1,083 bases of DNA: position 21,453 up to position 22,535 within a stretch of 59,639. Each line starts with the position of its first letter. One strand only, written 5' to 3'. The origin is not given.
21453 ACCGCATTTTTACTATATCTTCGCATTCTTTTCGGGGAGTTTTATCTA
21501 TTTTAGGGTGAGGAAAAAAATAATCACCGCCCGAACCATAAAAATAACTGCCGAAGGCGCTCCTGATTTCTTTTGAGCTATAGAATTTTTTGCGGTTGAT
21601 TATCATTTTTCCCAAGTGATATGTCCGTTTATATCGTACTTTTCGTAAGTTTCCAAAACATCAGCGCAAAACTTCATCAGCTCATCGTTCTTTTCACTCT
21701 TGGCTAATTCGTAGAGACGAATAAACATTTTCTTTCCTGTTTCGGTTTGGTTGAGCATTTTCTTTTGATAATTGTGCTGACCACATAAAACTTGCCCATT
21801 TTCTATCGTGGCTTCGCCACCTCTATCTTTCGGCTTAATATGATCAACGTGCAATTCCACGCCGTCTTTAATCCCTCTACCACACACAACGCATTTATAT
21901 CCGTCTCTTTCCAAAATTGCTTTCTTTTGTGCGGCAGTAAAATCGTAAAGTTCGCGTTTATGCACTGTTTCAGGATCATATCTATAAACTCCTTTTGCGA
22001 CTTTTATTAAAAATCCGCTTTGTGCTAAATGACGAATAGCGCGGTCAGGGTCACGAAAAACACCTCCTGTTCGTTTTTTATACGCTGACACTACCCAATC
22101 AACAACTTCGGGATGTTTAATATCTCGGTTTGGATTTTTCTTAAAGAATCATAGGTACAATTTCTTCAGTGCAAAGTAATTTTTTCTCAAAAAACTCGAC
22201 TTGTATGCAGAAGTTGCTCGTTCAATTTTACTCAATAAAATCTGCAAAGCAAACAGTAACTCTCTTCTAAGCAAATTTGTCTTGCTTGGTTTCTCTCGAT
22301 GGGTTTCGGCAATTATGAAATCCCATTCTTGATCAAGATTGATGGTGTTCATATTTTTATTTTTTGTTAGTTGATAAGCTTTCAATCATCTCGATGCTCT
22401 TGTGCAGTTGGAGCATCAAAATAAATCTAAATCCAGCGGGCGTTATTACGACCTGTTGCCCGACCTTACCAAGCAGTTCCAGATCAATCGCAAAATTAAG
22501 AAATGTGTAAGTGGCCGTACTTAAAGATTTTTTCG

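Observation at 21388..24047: Low-GC island fused to lexA encodes a NucS-like nuclease-wHTH protein, an HNH endonuclease and two small proteins: candidate SOS-coupled nuclease or defence module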

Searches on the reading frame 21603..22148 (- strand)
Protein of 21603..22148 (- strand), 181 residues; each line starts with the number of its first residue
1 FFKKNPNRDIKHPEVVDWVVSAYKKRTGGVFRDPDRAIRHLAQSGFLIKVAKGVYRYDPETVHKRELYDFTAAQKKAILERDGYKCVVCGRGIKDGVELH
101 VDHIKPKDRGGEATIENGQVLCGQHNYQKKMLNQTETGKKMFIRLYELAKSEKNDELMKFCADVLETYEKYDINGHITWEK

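Call 3: search_protein_families(library=pfam, proteins=[window:21603-22091:-], max_evalue=1)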
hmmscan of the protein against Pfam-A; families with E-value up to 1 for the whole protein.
window:21603-22091:- (162 aa): 7 families
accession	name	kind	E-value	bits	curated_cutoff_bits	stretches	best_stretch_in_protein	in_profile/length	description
PF01844.29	HNH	-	4.2e-10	40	21.4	1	67-105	1-39/47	HNH endonuclease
PF14279.12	HNH_5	-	4.8e-06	26.8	27.5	1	67-111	1-44/56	HNH endonuclease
PF02945.21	Endonuclease_7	-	3.9e-05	23.9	23.6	1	45-86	4-46/82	Recombination endonuclease VII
PF13338.12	AbiEi_4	-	0.0077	16.8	25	1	15-38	25-48/49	Transcriptional regulator, AbiEi antitoxin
PF08638.16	Med14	-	0.12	12.2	25.6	1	109-152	37-80/191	Mediator complex subunit MED14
PF24333.1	DUF7501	-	0.2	12.3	27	1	62-89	8-35/58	Family of unknown function (DUF7501)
PF24441.1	DUF7560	-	0.2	11.8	27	0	67-76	30-39/44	Family of unknown function (DUF7560)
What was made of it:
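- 21603..22148 (-): 5'-truncated HNH restriction-endonuclease gene. The frame is open from directly after the p67 TGA; the first canonical start is GTG 22091. The native ATG, RBS and first 19 codons are missing. The HNH motif is intact. Pfam PF01844 at 4e-10 (call 3).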

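Call 5: search_protein_families(library=padloc, proteins=[window:21603-22091:-], max_evalue=1)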
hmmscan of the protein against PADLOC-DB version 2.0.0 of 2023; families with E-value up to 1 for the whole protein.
window:21603-22091:- (162 aa): 24 families
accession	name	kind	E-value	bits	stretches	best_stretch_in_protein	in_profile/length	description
PDLC00332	PtuB1|PtuB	-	6.7e-07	27.3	1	55-159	38-131/212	Unknown function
PDLC03418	REase_II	-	3.4e-05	21.2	1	33-110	292-369/372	Type II restriction enzyme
PDLC00314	PtuB1|PtuB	-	4.6e-05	21.6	1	36-111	16-93/156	Unknown function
PDLC03478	REase_II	-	6.8e-05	20.7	1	51-112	96-160/219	Type II restriction enzyme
PDLC02226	AbiEi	-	0.00015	19.7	1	16-71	35-89/202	AbiEi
PDLC00337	PtuB1|PtuB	-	0.00027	18.9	1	54-146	46-133/216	Unknown function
PDLC00346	PtuB1|PtuB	-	0.00028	18.9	1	56-108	40-91/214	Unknown function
PDLC00313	PtuB1|PtuB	-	0.0006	17.3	1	47-118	34-107/240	Unknown function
PDLC02859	DpdF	-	0.00065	16.3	1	59-106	2-49/545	DpdF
PDLC00320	PtuB1|PtuB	-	0.00085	17.2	1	53-110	31-88/202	Unknown function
PDLC00316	PtuB1|PtuB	-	0.0023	15.6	1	52-93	52-91/301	Unknown function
PDLC02268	AbiEi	-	0.0031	15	1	10-46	20-56/204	AbiEi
PDLC02228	AbiEi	-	0.0035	14.7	1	16-39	53-76/216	AbiEi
PDLC00315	PtuB1|PtuB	-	0.0043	14.9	1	47-115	14-81/227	Unknown function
PDLC03431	REase_II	-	0.005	14.4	1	74-110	170-206/246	Type II restriction enzyme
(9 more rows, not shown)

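Call 6: search_protein_families(library=ncbifam, proteins=[window:21603-22091:-], max_evalue=1)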
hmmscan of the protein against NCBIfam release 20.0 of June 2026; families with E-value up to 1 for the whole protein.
window:21603-22091:- (162 aa): 5 families
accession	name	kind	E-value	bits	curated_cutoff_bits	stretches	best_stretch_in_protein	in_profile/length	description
NF040563.1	guided_IscB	equivalog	4.2e-12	45.8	175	1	47-130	177-254/314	RNA-guided endonuclease IscB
NF049971.1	CRISPR_Cas9d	exception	8.7e-06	24.6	375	1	52-111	533-594/986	type II CRISPR RNA-guided endonuclease Cas9d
NF045808.1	PT-DNA_restrict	exception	5.3e-05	22.5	180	1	56-107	166-220/284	phosphorothioated DNA-binding restriction endonuclease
TIGR02646.1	TIGR02646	subfamily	0.0001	22.4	52.15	1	57-159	17-113/144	retron system putative HNH endonuclease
NF058586.1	HNHNucHlpB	equivalog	0.0022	18.4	130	1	66-142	8-76/99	HNH nuclease-like protein HlpB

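Call 7: search_protein_families(library=phrogs, proteins=[window:21603-22091:-], max_evalue=1)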
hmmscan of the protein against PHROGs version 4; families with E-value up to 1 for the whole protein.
window:21603-22091:- (162 aa): 42 families (the best 25 are shown)
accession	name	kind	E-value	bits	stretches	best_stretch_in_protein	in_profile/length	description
phrog_16726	-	DNA, RNA and nucleotide metabolism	2.3e-13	51.5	1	52-112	81-142/308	HNH endonuclease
phrog_589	-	DNA, RNA and nucleotide metabolism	2.2e-12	48.1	1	56-119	83-147/179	HNH endonuclease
phrog_144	-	DNA, RNA and nucleotide metabolism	3.7e-12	47.2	1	57-144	77-155/175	HNH endonuclease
phrog_1271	-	DNA, RNA and nucleotide metabolism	5.5e-12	46.7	1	48-130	251-330/361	HNH endonuclease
phrog_7785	-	DNA, RNA and nucleotide metabolism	1.6e-11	45.4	1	42-117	49-118/147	HNH endonuclease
phrog_6050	-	DNA, RNA and nucleotide metabolism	1.7e-11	44.6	1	42-151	290-380/402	HNH endonuclease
phrog_333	-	DNA, RNA and nucleotide metabolism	3.2e-11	44.5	1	53-110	22-78/138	HNH endonuclease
phrog_2214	-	DNA, RNA and nucleotide metabolism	3.5e-10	40.6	1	53-117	182-243/429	HNH endonuclease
phrog_2118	-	DNA, RNA and nucleotide metabolism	9.6e-10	39.5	1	39-111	151-222/301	HNH endonuclease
phrog_1035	-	DNA, RNA and nucleotide metabolism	1.5e-09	39.1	1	45-121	138-221/271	endonuclease VII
phrog_5956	-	DNA, RNA and nucleotide metabolism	6.7e-09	36.5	1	45-121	38-118/138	HNH endonuclease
phrog_2914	-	DNA, RNA and nucleotide metabolism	9e-09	36.3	1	35-107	66-132/190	endonuclease VII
phrog_8048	-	DNA, RNA and nucleotide metabolism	1.2e-08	35.5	1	38-150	151-266/273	HNH endonuclease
phrog_119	-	DNA, RNA and nucleotide metabolism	2.1e-08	34.4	1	55-142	194-282/443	HNH endonuclease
phrog_16986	-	unknown function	2.9e-08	34.6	1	59-149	15-106/248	-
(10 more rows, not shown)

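Call 38: find_related_loci(query=window:21603-22091:-, collection=metagenome_contigs, flank=4000)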
Query window:21603-22091:- (162 aa) in metagenome_contigs; peptide patterns used: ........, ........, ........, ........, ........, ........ (x = any residue, [..] = any of these).
497 stretches matched a pattern; 397 encode a relative of the query (tblastn E <= 1e-3); the best 80 are kept; 80 distinct loci.
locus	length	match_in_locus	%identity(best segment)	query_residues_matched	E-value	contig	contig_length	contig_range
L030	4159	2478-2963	93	1-162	1e-103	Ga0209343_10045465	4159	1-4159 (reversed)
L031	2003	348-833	91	1-162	9e-108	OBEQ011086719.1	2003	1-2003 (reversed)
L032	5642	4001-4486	91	1-162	2e-101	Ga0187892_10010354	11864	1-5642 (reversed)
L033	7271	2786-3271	90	1-162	1e-99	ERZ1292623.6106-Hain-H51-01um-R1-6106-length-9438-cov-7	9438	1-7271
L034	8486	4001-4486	89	1-162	2e-99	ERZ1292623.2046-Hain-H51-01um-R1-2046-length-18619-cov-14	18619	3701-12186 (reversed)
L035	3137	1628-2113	90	1-162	3e-101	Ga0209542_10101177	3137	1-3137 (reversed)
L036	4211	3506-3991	88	1-162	3e-99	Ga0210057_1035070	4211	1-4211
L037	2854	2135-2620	89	1-162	4e-101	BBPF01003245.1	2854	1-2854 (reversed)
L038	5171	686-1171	86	1-162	8e-98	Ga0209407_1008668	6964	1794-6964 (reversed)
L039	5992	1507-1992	86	1-162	8e-98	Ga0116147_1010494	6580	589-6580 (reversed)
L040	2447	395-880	86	1-162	8e-100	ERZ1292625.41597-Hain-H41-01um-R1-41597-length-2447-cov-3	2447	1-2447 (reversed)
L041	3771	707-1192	85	1-162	5e-96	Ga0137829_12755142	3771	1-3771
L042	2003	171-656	85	1-162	6e-100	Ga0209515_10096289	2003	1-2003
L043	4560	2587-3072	85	1-162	1e-95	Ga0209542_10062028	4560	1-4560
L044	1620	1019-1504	85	1-162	3e-101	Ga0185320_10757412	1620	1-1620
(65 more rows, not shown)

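Call 44: search_solved_structures(query=window:21603-22148:-, max_evalue=1, show_alignments=2)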
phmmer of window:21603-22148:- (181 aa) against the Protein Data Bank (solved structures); distinct sequences matched with E-value up to 1: 16.
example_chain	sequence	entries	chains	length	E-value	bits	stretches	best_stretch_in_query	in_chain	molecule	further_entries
9lgi_A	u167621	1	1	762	0.00027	24.1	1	72-138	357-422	HNH nuclease domain-containing protein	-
8zq9_B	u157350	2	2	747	0.0011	22.1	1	73-164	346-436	a protein | HNH nuclease domain-containing protein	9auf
8w2z_A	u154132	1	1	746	0.0012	22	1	73-164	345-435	HNH nuclease domain-containing protein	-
8w2s_A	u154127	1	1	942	0.0016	21.6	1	73-164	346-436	HNH nuclease domain-containing protein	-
9k2z_A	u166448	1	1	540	0.0041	20.2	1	75-125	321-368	HfmIscB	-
11hx_A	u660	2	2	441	0.027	17.6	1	66-127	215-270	IscB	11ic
11hr_A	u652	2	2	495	0.065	16.3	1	66-126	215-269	IscB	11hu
7utn_D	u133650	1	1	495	0.065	16.3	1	66-126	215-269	IscB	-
7xht_A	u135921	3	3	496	0.066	16.3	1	66-126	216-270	OgeuIscB | IscB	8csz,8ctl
9liq_A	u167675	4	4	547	0.078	16.1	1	66-126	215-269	Iscb | Iscb+Twin-Strep-tag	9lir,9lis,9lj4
4h9d_A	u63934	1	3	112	0.095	15.8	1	86-136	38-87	HNH endonuclease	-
9k30_A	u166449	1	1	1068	0.17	15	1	84-145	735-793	TbaIscB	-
6me0_C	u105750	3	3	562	0.19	14.8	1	76-121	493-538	Maturase reverse transcriptase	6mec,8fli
9nvu_P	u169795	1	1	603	0.35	13.9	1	73-125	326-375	OrufIscB-REC-swap 49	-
5mkw_A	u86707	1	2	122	0.68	13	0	96-127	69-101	DNA annealing helicase and endonuclease ZRANB3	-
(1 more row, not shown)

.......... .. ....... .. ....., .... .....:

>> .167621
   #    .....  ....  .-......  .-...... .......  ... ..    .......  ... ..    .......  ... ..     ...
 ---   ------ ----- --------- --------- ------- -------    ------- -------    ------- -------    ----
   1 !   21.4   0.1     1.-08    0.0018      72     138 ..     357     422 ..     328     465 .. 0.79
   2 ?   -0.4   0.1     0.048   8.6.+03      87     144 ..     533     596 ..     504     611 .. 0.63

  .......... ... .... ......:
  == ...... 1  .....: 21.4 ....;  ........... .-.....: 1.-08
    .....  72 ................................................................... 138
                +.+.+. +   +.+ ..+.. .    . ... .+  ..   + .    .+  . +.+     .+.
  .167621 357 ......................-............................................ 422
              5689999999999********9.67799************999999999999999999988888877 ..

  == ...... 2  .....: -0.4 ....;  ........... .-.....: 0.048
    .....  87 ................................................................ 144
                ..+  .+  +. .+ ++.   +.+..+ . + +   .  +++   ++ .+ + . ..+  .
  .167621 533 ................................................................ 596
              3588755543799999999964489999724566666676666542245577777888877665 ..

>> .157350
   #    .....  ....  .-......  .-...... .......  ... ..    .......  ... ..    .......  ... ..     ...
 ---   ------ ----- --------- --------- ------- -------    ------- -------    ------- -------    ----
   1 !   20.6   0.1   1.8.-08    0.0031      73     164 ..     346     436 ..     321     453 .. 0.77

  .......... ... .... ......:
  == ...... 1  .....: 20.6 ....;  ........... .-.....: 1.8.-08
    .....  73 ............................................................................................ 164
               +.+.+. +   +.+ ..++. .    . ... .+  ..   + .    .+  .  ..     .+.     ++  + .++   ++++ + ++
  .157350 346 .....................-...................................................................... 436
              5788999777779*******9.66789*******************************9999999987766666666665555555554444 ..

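Call 56: find_homologous_proteins(query=L030:923-2356:+, max_evalue=1e-10)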
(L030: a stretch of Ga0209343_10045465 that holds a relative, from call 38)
Query L030:923-2356:+ (478 aa): 7984 proteins with E <= 1e-10 among 8000 candidates; the best 120 are listed.
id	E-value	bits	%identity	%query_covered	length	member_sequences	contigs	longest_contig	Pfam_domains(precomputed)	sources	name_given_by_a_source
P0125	0.0e+0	1047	95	100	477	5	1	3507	PF00717.29,PF01726.23,PF01555.25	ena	-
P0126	1.8e-270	916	83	100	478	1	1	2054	PF00717.29,PF01170.25,PF01726.23,PF01555.25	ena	-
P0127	5.1e-265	898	81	100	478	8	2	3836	PF00717.29,PF01726.23,PF01555.25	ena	-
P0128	3.0e-264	895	82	100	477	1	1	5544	PF00717.29,PF01726.23,PF01555.25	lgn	-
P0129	4.5e-264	895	80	100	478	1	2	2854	PF00717.29,PF01170.25,PF01726.23,PF01555.25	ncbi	-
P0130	1.1e-262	890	79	100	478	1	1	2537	PF00717.29,PF01170.25,PF01726.23,PF01555.25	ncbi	-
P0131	2.9e-261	885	80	100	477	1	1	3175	PF00717.29,PF01170.25,PF01726.23,PF01555.25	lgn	-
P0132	8.5e-261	884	82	96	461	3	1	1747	PF00717.29,PF01170.25,PF01726.23,PF01555.25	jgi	-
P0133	1.7e-260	883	80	100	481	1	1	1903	PF00717.29,PF01726.23,PF01555.25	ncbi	-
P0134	3.2e-260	882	80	100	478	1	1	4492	PF00717.29,PF01170.25,PF01726.23,PF01555.25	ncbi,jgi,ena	-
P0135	1.6e-258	876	80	100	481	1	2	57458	PF00717.29,PF01726.23,PF01555.25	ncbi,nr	ncbi:MAG: transcriptional repressor LexA [Candidatus Vogelbacteria bacterium]|nr:transcriptional rep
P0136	5.8e-258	874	79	100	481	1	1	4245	PF00717.29,PF01170.25,PF01726.23,PF01555.25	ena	-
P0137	9.4e-258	874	80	99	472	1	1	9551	PF00717.29,PF01726.23,PF01555.25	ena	-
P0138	2.7e-257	872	79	100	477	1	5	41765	PF00717.29,PF01726.23,PF01555.25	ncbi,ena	-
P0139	6.5e-257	871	79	100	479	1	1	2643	PF00717.29,PF01170.25,PF01726.23,PF01555.25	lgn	-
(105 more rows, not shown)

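Call 74: search_protein_families(library=pfam, proteins=[L030:2364-2963:+], max_evalue=0.01)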
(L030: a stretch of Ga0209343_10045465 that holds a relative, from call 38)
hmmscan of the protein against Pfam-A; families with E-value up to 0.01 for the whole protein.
L030:2364-2963:+ (200 aa): 3 families
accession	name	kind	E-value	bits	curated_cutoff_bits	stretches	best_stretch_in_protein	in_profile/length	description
PF01844.29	HNH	-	4.9e-10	39.8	21.4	1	105-143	1-39/47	HNH endonuclease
PF14279.12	HNH_5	-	1.1e-05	25.7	27.5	1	105-149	1-44/56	HNH endonuclease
PF02945.21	Endonuclease_7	-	5e-05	23.6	23.6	1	82-123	3-45/82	Recombination endonuclease VII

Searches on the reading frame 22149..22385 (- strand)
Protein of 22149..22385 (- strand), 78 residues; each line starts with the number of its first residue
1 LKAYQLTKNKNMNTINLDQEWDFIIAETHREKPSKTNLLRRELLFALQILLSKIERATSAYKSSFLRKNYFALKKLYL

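Call 3: search_protein_families(library=pfam, proteins=[window:22149-22385:-], max_evalue=1)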
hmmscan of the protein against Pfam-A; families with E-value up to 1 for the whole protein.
window:22149-22385:- (78 aa): 2 families
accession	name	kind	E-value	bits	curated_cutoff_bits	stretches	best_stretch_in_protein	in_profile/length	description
PF19033.6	Intu_longin_3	-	0.12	13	27.1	1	9-66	2-59/98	Intu longin-like domain 3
PF07483.16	W_rich_C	-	0.15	12.5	26.2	1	8-48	55-97/105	Tryptophan-rich Synechocystis species C-terminal domain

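Call 5: search_protein_families(library=padloc, proteins=[window:22149-22385:-], max_evalue=1)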
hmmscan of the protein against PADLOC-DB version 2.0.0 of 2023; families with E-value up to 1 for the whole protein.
window:22149-22385:- (78 aa): 0 families

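Call 6: search_protein_families(library=ncbifam, proteins=[window:22149-22385:-], max_evalue=1)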
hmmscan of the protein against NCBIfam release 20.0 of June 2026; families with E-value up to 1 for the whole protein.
window:22149-22385:- (78 aa): 0 families

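Call 7: search_protein_families(library=phrogs, proteins=[window:22149-22385:-], max_evalue=1)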
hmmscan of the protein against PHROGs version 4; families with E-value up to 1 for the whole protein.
window:22149-22385:- (78 aa): 0 families

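Call 82: predict_structure(protein=window:22152-22352:-)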
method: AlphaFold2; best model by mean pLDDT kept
length: 67 residues; sequences in the alignment: 1
mean_pLDDT: 69.3   pTM: 0.42
mean pLDDT of the five models: 69.3, 69.1, 67.0, 66.8, 64.1
residues with pLDDT >= 90: 0; 70-90: 32; 50-70: 33; < 50: 2
segments of 3 or more residues with pLDDT < 50: none
pLDDT, mean of each block of 10 residues (from residue 1): 59 65 68 82 74 68 68
secondary structure, 60 per line:
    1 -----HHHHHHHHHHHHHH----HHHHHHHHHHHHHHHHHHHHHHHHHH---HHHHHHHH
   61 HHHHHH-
elements in order: H6-19 H24-49 H53-66

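Call 84: fold_search(model_id=the predicted structure, library=pdb)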
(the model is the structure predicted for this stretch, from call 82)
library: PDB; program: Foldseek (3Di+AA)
matches with E <= 10: 3; with E <= 0.001: 0
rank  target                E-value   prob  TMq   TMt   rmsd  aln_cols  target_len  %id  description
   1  2yfb_A                5.9e+00  0.08  0.43  0.18   3.9        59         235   17  X-ray structure of McpS ligand binding domain in complex with succinate (released 2012-04-18)
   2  9ctw_A                8.1e+00  0.04  0.38  0.17   6.7        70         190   14  Cryo-EM structure of SARS-CoV-2 M (long conformation) in the presence of C1P (released 2024-11-06)
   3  4ba9_A                9.6e+00  0.10  0.47  0.31   4.1        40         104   15  The structural basis for the coordination of Y-family Translesion DNA Polymerases by Rev1 (released 2013-09-25)
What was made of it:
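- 22149..22352 (-): p67: small three-helix protein, always immediately downstream of p355 (variants of 62-89 aa). Conserved motif (K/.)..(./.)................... No family or fold match (calls 3, 5, 7, 84).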
